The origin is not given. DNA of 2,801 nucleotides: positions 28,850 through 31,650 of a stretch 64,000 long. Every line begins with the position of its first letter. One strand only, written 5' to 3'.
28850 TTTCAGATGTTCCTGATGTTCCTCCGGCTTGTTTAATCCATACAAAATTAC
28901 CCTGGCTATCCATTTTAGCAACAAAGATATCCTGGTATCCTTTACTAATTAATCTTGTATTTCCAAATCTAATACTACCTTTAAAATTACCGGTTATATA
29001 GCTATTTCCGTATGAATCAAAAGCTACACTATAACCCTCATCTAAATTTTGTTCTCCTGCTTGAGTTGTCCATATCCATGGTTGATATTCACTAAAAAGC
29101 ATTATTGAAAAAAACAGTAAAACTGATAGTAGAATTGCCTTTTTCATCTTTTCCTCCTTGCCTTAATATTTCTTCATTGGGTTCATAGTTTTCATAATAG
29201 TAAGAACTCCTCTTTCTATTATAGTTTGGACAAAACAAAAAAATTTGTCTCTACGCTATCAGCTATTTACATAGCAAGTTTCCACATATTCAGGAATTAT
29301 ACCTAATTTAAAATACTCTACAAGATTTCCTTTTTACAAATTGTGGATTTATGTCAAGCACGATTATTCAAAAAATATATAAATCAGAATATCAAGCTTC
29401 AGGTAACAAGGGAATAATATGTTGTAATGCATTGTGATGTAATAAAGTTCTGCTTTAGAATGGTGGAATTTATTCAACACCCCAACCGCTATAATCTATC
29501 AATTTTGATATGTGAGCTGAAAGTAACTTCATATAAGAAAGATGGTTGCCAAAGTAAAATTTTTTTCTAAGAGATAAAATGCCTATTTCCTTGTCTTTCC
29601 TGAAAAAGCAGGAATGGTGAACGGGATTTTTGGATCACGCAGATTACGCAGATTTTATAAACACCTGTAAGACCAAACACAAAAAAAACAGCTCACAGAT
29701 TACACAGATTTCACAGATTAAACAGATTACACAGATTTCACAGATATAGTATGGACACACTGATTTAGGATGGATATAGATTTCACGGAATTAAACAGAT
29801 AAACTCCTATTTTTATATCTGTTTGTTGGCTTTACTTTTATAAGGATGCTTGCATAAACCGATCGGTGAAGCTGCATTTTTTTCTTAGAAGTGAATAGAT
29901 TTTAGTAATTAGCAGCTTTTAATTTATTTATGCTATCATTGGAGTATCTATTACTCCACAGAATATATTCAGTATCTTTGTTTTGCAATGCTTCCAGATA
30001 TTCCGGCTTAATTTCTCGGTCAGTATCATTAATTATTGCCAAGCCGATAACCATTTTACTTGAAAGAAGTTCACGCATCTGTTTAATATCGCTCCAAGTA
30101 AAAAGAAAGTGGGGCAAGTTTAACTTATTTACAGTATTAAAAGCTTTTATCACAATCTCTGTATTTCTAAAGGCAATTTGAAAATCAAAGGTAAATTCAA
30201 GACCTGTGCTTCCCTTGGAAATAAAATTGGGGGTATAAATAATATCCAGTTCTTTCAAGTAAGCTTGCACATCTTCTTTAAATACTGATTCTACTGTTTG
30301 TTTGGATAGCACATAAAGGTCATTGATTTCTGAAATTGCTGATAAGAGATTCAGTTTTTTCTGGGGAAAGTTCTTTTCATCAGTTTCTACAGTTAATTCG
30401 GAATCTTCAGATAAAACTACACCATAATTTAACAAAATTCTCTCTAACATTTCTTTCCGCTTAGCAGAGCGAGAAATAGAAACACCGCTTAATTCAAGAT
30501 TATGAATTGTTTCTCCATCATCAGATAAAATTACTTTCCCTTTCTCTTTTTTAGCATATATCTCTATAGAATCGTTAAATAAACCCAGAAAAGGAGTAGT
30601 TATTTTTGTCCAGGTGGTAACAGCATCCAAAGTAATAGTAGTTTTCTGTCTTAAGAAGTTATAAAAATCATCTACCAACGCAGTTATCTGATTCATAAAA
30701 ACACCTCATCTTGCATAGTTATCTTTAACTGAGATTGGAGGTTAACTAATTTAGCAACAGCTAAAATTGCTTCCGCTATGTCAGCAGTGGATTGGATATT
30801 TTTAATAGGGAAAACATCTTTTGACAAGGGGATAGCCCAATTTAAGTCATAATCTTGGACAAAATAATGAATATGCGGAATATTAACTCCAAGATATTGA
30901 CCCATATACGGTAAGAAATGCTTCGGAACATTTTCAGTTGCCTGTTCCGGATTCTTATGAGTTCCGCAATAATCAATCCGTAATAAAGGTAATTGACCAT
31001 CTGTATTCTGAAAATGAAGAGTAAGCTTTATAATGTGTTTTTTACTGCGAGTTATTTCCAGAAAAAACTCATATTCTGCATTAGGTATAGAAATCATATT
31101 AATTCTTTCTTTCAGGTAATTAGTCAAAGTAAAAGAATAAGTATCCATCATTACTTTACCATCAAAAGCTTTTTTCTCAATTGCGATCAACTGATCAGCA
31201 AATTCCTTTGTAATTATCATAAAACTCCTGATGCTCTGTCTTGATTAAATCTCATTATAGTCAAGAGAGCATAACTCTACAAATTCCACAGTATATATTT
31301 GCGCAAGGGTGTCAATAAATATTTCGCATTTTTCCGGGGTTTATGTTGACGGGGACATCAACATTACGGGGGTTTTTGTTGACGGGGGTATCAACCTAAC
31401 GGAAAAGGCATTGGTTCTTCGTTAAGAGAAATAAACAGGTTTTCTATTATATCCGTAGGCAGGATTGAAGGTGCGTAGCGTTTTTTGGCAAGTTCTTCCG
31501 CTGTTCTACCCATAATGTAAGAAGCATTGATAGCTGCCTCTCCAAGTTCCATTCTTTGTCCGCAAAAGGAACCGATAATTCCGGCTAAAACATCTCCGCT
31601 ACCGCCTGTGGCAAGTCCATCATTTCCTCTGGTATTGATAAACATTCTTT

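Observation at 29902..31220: Orphan translationally coupled two-gene cassette of unknown function in a repeat-bounded accessory gap (best candidate for an undescribed module)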

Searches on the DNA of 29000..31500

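Call 89: search_rna_families(source=window, start=29000, end=31500, threshold=evalue, max_evalue=1)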
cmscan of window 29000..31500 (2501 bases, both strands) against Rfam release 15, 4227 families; matches with E-value up to 1: 0.
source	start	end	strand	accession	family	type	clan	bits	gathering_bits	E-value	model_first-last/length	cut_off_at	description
